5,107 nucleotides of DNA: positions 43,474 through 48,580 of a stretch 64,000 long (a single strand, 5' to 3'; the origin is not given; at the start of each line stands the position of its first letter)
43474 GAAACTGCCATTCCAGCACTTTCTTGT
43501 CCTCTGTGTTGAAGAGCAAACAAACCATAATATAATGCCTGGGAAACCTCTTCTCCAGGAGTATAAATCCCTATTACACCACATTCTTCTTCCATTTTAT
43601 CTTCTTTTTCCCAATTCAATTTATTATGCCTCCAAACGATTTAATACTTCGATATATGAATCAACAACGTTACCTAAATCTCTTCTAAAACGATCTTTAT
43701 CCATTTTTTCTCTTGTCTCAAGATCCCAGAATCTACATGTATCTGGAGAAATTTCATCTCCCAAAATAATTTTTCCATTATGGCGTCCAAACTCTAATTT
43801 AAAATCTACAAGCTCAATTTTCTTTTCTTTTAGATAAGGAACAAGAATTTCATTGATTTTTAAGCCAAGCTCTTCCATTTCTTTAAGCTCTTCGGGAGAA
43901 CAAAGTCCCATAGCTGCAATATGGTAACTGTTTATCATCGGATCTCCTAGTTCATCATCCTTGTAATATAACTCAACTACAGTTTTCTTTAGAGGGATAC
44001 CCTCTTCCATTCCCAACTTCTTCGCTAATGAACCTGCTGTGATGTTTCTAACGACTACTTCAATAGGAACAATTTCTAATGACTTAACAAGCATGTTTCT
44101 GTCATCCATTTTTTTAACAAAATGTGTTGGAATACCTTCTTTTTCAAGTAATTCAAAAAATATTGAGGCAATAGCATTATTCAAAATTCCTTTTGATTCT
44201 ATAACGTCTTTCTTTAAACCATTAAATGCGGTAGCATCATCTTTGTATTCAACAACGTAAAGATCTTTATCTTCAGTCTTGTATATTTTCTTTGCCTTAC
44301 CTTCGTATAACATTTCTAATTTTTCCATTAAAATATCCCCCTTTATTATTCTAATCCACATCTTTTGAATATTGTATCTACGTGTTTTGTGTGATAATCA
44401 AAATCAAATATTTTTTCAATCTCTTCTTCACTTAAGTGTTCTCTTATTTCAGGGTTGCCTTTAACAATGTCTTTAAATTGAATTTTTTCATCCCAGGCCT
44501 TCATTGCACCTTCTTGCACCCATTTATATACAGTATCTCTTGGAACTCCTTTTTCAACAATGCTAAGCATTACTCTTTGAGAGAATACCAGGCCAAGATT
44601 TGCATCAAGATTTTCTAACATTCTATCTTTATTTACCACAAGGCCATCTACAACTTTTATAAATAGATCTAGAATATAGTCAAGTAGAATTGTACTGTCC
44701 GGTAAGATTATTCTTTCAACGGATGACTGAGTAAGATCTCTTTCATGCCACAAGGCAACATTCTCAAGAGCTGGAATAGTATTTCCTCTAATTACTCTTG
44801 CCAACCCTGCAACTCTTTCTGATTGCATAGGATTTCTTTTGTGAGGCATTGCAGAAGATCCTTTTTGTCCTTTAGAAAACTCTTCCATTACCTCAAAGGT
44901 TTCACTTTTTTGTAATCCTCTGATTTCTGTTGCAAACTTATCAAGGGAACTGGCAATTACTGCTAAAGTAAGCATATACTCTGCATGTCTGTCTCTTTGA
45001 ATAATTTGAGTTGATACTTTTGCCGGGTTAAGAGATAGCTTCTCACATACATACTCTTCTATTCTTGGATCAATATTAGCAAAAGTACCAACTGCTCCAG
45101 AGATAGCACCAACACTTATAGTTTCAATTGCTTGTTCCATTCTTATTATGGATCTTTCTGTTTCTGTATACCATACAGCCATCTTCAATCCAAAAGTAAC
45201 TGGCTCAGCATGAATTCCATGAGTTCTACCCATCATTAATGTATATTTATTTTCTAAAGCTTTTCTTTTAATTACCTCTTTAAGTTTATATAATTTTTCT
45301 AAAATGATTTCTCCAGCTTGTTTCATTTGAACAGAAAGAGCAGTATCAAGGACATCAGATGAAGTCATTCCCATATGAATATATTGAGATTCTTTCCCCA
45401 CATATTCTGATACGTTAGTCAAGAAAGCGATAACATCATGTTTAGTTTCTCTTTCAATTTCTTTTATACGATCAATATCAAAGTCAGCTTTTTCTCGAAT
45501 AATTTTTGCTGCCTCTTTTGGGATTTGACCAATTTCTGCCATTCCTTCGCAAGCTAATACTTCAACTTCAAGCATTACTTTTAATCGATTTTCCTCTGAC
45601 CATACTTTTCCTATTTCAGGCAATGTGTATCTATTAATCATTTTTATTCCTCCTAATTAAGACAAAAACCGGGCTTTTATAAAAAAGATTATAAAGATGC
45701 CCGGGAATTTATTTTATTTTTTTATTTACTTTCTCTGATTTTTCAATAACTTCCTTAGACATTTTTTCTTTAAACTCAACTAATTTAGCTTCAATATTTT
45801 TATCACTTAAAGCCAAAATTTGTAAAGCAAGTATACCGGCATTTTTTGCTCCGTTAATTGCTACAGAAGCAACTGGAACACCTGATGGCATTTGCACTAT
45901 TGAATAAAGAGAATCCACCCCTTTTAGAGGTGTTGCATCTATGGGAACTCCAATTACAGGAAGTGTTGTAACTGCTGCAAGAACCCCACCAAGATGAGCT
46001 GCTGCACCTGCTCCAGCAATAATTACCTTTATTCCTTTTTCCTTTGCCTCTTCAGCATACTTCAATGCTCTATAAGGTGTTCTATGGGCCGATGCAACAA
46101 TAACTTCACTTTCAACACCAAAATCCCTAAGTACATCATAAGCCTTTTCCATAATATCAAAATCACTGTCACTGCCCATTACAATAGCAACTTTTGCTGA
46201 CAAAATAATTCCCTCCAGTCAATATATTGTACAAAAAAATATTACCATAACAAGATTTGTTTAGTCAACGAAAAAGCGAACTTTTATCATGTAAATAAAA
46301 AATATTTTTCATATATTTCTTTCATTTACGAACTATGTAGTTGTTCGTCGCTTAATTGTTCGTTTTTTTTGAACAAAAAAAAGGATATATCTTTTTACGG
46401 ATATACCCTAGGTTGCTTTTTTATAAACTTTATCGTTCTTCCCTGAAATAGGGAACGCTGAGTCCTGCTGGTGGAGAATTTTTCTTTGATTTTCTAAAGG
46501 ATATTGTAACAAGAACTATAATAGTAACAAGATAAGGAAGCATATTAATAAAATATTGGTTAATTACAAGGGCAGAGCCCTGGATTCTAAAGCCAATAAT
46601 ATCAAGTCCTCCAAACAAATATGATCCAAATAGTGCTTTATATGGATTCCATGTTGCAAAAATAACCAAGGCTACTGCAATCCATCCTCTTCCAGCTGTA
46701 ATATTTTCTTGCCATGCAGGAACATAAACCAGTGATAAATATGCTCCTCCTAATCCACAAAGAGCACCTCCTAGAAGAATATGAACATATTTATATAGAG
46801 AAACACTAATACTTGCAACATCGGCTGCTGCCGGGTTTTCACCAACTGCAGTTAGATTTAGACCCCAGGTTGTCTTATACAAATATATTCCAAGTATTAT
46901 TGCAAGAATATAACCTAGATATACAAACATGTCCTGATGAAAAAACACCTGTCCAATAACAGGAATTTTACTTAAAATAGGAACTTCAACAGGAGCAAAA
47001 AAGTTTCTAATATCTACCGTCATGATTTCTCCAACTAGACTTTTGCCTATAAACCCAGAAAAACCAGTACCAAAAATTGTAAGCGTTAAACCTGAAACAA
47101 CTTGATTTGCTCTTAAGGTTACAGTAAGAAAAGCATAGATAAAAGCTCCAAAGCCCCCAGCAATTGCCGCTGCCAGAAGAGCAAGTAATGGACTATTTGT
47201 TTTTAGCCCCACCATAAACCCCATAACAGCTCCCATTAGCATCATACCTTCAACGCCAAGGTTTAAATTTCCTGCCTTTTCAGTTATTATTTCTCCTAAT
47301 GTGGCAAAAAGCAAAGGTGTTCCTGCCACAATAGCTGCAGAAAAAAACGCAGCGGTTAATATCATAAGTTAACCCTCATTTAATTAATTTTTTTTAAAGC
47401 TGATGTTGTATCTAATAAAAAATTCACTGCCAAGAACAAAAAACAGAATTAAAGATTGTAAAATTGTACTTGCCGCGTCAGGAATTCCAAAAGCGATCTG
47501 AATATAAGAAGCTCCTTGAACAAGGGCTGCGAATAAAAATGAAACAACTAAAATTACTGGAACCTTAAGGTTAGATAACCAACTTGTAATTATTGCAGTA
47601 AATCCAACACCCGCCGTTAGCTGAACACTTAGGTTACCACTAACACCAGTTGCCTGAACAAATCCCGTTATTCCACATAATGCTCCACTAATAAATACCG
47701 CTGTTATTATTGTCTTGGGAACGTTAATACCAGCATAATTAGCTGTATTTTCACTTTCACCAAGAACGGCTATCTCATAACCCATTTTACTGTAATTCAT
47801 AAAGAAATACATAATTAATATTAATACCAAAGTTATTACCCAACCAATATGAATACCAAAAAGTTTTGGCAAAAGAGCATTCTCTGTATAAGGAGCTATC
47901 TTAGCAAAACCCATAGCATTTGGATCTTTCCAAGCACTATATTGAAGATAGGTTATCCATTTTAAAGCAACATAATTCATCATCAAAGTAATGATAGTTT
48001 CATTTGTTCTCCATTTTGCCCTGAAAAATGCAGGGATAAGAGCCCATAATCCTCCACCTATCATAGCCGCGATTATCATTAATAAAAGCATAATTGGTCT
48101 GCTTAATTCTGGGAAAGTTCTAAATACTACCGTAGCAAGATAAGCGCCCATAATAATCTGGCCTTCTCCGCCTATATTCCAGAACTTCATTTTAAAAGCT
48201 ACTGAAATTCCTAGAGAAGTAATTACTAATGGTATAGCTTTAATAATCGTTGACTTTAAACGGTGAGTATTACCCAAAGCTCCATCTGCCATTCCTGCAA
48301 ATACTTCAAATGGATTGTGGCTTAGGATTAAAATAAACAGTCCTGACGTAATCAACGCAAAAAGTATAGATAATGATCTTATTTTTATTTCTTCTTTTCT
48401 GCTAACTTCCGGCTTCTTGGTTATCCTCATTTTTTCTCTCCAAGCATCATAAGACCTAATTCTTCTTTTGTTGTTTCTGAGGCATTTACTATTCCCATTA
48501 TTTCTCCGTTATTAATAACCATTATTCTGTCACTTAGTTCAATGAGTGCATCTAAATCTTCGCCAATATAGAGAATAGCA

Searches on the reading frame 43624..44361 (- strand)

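Call 70: search_protein_families(library=pfam, proteins=[window:43624-44361:-], max_evalue=0.000001)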
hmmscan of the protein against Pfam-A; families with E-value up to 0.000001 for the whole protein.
window:43624-44361:- (245 aa): 1 family
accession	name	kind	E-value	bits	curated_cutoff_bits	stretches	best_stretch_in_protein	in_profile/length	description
PF01259.24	SAICAR_synt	-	1.8e-89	299.9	20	1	18-242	2-232/233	SAICAR synthetase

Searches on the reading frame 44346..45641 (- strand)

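Call 70: search_protein_families(library=pfam, proteins=[window:44346-45641:-], max_evalue=0.000001)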
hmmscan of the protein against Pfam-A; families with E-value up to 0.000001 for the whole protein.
window:44346-45641:- (431 aa): 2 families
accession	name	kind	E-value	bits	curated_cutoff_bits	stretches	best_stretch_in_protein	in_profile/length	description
PF00206.25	Lyase_1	-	1.8e-63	215.3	27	1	8-286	8-312/312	Lyase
PF10397.14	ADSL_C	-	6e-25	87.8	32.7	1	350-427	1-78/79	Adenylosuccinate lyase C-terminus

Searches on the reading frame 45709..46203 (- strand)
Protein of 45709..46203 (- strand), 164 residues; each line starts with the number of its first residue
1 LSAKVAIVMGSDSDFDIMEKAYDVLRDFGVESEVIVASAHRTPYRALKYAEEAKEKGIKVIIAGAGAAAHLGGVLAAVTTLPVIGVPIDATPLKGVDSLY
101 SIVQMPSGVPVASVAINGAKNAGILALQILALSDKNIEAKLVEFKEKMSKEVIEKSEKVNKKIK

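Call 70: search_protein_families(library=pfam, proteins=[window:45709-46203:-], max_evalue=0.000001)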
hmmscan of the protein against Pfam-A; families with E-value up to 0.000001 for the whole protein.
window:45709-46203:- (164 aa): 1 family
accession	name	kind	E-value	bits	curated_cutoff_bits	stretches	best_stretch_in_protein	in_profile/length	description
PF00731.26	AIRC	-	1.7e-64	216.3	30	1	4-150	1-147/148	AIR carboxylase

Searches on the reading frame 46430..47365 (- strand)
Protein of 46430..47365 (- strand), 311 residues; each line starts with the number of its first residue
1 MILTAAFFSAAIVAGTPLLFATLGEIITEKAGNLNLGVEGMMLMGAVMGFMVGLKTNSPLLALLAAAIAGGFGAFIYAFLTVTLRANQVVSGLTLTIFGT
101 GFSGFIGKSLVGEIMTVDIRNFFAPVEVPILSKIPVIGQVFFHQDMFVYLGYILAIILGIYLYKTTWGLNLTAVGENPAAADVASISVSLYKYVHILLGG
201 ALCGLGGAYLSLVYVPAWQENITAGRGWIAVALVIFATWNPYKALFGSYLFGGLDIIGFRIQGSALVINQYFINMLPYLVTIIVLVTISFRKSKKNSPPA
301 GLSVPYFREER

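Call 70: search_protein_families(library=pfam, proteins=[window:46430-47365:-], max_evalue=0.000001)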
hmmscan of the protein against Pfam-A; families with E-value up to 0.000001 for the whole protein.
window:46430-47365:- (311 aa): 1 family
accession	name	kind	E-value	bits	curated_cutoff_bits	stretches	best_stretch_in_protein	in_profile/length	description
PF02653.21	BPD_transp_2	-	1.1e-32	113.7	26.8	1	11-285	5-269/269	Branched-chain amino acid transport system / permease component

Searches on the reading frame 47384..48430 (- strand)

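Call 70: search_protein_families(library=pfam, proteins=[window:47384-48430:-], max_evalue=0.000001)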
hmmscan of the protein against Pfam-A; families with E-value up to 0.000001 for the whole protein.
window:47384-48430:- (348 aa): 1 family
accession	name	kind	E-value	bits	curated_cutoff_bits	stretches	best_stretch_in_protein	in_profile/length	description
PF02653.21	BPD_transp_2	-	1e-35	123.6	26.8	1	60-333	4-269/269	Branched-chain amino acid transport system / permease component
